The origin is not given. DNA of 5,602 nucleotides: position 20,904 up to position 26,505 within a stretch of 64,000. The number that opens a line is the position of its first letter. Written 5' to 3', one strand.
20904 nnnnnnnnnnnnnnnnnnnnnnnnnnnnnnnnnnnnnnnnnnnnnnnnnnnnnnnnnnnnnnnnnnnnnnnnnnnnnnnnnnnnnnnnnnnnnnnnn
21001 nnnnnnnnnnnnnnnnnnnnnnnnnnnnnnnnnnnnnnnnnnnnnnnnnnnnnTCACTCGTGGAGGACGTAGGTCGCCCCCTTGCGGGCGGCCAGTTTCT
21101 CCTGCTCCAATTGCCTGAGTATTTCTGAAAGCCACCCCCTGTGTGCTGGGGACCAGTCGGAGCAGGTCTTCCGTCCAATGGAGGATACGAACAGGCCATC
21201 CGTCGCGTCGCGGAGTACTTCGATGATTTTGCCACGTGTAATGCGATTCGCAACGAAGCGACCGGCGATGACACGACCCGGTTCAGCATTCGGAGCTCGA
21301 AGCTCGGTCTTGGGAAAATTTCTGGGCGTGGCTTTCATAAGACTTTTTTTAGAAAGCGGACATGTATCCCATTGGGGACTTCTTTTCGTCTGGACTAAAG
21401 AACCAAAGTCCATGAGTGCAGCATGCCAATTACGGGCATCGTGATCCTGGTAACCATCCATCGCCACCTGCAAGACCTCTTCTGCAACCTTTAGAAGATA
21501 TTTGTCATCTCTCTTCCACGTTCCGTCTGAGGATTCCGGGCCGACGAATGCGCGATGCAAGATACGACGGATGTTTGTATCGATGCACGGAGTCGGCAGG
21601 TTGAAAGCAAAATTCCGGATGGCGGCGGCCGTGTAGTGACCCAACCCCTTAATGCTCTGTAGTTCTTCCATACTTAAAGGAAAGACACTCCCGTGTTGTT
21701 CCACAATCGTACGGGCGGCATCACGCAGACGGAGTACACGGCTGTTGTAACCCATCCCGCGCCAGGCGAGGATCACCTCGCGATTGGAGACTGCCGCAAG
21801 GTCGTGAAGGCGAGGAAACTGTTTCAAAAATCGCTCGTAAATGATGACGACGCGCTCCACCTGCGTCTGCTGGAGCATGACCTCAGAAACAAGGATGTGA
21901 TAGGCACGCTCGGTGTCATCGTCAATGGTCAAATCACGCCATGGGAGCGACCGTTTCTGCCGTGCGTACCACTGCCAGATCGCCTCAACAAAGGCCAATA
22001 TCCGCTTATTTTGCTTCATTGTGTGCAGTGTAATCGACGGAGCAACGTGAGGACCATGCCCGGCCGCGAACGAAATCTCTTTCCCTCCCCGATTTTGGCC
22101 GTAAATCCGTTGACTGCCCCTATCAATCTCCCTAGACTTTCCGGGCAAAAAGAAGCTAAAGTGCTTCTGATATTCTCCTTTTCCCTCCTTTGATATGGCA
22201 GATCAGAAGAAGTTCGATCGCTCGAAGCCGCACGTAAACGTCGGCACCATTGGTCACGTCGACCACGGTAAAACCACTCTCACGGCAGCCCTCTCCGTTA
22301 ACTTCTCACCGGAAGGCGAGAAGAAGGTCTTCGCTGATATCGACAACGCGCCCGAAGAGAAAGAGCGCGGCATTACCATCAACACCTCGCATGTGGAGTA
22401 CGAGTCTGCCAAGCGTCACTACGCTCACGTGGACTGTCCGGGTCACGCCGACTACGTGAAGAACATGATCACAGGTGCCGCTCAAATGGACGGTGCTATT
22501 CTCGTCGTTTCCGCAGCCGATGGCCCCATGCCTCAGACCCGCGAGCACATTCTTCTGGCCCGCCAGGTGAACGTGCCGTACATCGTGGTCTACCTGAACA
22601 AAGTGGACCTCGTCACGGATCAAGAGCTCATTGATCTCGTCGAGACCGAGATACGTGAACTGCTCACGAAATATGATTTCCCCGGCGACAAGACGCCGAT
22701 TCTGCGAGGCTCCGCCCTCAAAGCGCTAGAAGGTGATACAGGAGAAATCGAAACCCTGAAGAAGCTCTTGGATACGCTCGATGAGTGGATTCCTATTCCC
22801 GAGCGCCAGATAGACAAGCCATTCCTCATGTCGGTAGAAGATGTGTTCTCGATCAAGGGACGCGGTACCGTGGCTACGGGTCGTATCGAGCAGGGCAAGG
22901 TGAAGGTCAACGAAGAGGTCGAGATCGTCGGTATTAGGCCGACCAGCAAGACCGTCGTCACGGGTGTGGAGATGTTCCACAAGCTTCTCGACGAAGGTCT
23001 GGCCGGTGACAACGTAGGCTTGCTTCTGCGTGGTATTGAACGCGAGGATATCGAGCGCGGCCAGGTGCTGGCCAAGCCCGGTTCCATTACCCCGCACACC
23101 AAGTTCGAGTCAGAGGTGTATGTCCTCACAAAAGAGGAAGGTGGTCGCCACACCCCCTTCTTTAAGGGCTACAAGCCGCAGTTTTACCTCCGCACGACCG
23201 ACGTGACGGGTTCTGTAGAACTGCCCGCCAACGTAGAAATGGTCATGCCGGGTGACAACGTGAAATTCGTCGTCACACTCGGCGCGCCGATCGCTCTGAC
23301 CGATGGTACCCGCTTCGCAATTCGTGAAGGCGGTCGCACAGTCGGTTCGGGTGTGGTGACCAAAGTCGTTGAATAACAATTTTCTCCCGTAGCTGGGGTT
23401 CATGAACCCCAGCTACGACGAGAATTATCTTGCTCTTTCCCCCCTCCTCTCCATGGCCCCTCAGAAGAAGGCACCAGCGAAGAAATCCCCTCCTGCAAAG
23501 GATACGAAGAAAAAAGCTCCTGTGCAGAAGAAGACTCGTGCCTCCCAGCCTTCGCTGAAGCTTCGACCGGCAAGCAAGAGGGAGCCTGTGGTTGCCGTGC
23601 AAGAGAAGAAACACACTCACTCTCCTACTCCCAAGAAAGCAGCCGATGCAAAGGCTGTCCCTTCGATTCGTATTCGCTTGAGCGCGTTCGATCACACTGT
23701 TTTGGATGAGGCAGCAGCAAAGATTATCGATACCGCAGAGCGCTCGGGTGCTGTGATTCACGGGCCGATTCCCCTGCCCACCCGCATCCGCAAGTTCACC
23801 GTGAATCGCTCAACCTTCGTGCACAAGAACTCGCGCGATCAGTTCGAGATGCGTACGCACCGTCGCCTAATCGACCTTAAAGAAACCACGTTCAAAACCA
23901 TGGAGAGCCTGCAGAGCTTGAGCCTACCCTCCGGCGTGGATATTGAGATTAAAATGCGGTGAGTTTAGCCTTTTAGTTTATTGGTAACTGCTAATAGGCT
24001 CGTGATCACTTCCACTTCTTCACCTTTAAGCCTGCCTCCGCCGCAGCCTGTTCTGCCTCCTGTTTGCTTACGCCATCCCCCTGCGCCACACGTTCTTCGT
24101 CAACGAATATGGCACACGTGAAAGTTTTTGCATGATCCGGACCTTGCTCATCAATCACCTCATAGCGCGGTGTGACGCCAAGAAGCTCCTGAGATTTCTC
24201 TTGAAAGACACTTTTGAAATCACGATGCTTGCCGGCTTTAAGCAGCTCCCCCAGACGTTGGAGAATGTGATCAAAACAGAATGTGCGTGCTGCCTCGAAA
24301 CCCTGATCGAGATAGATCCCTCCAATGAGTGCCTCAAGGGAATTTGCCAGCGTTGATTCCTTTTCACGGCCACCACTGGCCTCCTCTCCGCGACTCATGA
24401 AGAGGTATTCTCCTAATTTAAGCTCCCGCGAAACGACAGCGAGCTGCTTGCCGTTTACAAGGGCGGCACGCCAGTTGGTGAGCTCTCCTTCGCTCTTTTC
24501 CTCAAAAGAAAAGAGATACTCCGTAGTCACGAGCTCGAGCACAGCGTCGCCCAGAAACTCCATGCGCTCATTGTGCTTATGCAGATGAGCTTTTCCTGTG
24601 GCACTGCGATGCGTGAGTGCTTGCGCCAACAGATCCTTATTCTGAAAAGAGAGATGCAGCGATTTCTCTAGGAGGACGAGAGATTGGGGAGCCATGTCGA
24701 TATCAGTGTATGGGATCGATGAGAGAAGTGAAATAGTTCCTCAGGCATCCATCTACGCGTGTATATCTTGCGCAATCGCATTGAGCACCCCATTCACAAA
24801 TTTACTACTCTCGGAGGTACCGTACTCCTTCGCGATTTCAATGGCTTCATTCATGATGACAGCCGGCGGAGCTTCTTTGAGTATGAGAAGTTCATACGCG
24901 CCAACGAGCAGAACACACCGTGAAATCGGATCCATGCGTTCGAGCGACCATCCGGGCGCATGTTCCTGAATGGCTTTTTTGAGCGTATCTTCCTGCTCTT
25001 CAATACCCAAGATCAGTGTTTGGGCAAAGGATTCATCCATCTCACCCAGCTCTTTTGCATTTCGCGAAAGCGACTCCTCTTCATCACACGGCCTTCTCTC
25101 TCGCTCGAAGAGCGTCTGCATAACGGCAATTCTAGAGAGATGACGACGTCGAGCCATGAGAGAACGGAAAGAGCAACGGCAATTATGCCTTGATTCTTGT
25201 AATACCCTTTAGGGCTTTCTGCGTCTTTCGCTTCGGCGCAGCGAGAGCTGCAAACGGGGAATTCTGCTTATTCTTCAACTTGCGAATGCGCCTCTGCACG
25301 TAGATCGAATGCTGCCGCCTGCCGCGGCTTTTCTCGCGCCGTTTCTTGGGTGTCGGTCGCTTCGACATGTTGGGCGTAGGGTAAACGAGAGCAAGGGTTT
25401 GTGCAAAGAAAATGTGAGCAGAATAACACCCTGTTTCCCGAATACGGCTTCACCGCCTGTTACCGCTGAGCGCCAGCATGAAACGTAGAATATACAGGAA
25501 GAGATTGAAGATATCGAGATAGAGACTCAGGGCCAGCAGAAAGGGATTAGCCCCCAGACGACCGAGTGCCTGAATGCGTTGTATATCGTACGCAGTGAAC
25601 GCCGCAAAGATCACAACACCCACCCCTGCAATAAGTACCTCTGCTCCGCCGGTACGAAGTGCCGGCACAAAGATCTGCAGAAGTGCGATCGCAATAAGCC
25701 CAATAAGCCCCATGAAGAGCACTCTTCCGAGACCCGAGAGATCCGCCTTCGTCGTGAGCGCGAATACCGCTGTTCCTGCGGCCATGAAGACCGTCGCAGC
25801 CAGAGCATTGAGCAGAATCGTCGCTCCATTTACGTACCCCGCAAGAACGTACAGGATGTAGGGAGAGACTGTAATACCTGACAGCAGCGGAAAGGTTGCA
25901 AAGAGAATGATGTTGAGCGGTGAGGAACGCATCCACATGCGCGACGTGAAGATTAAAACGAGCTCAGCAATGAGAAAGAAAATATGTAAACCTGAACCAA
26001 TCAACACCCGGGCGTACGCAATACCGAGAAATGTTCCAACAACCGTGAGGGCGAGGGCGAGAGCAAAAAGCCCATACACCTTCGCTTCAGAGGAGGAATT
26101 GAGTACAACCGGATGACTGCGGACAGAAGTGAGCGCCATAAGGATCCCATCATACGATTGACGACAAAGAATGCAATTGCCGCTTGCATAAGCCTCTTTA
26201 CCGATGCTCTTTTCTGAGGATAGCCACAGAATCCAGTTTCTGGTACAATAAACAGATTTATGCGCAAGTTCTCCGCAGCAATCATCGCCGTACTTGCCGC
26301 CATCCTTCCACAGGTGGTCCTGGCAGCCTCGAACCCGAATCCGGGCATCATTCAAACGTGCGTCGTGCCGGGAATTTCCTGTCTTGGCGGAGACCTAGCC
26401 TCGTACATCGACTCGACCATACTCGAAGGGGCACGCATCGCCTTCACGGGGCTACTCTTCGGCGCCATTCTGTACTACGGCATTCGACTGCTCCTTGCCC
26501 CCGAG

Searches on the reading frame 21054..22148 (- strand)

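Call 10: search_protein_families(library=pfam, proteins=[window:21054-22148:-], max_evalue=0.001)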
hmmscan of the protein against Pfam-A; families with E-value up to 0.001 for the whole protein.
window:21054-22148:- (364 aa): 2 families
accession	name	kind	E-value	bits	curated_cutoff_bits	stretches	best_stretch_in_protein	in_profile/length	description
PF00730.31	HhH-GPD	-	1.7e-17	64.1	26.2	1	87-205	1-91/108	HhH-GPD superfamily base excision DNA repair protein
PF00633.29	HHH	-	4.5e-05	23.5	24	1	152-180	2-30/30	Helix-hairpin-helix motif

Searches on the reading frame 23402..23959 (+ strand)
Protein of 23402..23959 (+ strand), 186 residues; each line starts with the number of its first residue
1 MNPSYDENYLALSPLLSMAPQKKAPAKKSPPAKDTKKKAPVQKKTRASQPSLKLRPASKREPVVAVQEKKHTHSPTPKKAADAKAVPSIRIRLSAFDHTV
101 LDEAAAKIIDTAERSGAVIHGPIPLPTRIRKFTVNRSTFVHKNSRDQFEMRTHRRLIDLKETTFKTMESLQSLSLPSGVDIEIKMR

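Call 10: search_protein_families(library=pfam, proteins=[window:23402-23959:+], max_evalue=0.001)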
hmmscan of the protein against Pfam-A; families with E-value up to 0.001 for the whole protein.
window:23402-23959:+ (186 aa): 1 family
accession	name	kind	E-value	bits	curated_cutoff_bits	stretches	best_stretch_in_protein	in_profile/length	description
PF00338.27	Ribosomal_S10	-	3.5e-32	111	21.2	1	90-184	1-98/98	Ribosomal protein S10p/S20e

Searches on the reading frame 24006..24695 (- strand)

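Call 10: search_protein_families(library=pfam, proteins=[window:24006-24695:-], max_evalue=0.001)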
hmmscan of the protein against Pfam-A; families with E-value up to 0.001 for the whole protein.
window:24006-24695:- (229 aa): 4 families
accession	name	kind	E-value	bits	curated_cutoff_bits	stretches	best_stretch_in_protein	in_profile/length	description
PF14622.11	Ribonucleas_3_3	-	1.8e-39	135.3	35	1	19-147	1-127/128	Ribonuclease-III-like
PF00636.31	Ribonuclease_3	-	1.6e-23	83.8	27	1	43-132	1-102/102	Ribonuclease III domain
PF00035.32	dsrm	-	1.7e-15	57.8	23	1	161-224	2-64/66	Double-stranded RNA binding motif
PF24995.1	DSRM_2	-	0.00036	21.3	27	1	181-225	33-76/79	dsRNA binding domain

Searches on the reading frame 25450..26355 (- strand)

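Call 10: search_protein_families(library=pfam, proteins=[window:25450-26355:-], max_evalue=0.001)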
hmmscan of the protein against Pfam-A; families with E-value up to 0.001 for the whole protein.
window:25450-26355:- (301 aa): 1 family
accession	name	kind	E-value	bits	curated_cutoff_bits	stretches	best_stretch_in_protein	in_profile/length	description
PF01027.25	Bax1-I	-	6.3e-39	134.3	34.1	1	92-293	6-207/207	Inhibitor of apoptosis-promoting Bax1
